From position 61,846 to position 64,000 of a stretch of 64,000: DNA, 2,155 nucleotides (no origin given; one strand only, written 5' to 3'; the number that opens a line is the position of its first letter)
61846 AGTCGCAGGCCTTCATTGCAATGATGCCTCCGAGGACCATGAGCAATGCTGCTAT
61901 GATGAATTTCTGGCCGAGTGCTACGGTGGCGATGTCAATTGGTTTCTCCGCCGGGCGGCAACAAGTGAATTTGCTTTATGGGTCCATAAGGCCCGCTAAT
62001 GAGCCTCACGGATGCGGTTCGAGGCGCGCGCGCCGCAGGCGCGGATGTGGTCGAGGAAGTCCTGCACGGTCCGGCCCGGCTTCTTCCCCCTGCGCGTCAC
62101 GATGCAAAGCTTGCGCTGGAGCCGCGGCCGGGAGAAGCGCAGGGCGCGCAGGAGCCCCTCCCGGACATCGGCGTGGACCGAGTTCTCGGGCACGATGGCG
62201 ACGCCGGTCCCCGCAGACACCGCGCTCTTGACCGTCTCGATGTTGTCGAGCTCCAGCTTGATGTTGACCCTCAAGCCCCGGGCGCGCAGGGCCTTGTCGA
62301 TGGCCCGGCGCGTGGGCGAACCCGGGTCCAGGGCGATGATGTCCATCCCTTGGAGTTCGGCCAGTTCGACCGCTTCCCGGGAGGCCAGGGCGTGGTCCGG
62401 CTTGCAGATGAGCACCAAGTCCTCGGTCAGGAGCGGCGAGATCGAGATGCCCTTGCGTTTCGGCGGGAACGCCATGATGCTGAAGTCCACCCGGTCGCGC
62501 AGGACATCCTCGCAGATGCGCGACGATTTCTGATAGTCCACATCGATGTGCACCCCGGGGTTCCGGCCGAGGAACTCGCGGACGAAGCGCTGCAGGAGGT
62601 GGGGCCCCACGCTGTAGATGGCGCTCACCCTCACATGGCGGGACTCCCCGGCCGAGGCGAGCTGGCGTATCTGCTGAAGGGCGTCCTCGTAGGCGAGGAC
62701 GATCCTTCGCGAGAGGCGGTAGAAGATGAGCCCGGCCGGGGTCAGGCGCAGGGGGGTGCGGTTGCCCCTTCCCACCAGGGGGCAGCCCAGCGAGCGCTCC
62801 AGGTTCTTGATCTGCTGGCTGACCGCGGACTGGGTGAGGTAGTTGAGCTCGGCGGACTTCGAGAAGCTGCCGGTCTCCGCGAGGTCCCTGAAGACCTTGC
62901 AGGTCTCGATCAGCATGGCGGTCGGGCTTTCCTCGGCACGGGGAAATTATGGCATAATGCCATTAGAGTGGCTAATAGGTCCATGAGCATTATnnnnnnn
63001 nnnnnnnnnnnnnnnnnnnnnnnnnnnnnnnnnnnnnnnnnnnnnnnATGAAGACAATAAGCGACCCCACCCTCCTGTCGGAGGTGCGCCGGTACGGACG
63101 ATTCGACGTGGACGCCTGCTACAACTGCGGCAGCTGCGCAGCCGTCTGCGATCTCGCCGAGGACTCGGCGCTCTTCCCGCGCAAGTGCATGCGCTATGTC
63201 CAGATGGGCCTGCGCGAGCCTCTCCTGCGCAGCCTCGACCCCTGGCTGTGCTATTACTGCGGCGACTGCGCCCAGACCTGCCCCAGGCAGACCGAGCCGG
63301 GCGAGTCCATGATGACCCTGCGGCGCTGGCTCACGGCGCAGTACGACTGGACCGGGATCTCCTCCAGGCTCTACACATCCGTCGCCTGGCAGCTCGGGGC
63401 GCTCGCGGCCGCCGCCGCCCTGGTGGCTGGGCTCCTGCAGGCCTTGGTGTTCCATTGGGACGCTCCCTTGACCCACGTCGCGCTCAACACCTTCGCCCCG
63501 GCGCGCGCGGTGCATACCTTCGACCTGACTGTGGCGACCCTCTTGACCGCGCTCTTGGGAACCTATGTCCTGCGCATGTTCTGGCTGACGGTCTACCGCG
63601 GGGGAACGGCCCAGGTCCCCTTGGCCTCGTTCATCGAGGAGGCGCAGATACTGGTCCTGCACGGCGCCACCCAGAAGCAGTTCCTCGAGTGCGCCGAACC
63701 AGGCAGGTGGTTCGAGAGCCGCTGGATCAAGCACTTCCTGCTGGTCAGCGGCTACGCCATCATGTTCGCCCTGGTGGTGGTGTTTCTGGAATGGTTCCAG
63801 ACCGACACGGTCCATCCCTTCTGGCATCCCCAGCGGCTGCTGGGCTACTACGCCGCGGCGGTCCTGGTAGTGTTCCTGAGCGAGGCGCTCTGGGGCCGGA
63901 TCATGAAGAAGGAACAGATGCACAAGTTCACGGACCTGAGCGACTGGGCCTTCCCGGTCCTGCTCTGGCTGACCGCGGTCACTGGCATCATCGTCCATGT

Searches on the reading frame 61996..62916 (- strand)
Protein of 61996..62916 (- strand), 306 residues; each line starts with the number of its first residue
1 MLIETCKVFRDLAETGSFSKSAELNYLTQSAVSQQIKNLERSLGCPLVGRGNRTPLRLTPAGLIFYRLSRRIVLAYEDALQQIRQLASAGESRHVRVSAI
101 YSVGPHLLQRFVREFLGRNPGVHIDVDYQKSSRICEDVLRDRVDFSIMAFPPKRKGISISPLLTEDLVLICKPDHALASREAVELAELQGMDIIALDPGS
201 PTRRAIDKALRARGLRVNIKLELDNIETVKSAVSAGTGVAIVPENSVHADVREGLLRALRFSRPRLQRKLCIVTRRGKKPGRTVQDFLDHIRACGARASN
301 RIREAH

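Call 19: search_protein_families(library=pfam, proteins=[window:61996-62916:-], max_evalue=0.01)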
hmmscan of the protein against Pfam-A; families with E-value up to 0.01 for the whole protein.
window:61996-62916:- (306 aa): 2 families
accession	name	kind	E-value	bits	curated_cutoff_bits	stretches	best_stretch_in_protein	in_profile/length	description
PF03466.25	LysR_substrate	-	2.1e-51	174.7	28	1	89-293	2-206/209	LysR substrate binding domain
PF00126.33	HTH_1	-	9.2e-19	67.6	26.6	1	6-62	4-59/60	Bacterial regulatory helix-turn-helix protein, lysR family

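Call 39: find_encoding_contigs(protein=window:61999-62916:-, flank=10000, max_places=3)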
Protein window:61999-62916:- (306 aa): 1 contig read that carries it; 1 place shown.
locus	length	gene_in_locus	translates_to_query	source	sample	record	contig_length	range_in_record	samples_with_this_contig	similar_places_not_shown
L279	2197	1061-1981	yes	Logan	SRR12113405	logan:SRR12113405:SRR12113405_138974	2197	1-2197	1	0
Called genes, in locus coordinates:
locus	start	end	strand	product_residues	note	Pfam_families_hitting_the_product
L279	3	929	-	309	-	?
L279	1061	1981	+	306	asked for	PF00126:HTH_1, PF03466:LysR_substrate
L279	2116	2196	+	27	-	?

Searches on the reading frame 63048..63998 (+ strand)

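Call 19: search_protein_families(library=pfam, proteins=[window:63048-63998:+], max_evalue=0.01)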
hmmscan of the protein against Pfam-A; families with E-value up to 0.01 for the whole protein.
window:63048-63998:+ (317 aa): 8 families
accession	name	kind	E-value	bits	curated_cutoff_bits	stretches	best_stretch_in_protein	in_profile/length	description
PF13183.11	Fer4_8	-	3e-06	28.1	27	1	21-80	2-66/68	4Fe-4S dicluster domain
PF13187.11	Fer4_9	-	6.4e-06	26.5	27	1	23-81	1-50/52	4Fe-4S dicluster domain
PF12838.12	Fer4_7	-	5.6e-05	24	27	1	24-80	2-50/52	4Fe-4S dicluster domain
PF13534.11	Fer4_17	-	5.9e-05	24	22.2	1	23-81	1-59/61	4Fe-4S dicluster domain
PF25160.1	LdpA_Fe-S-bd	-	0.0014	18.8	27.6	0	22-35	26-39/49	LdpA Fe-S cluster-binding domain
PF00037.32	Fer4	-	0.0022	18.2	21.1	0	19-34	3-18/24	4Fe-4S binding domain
PF13237.11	Fer4_10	-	0.0042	17.4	25.5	0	19-79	4-53/53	4Fe-4S dicluster domain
PF12797.12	Fer4_2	-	0.0074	16.6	24.5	0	19-34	5-20/22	4Fe-4S binding domain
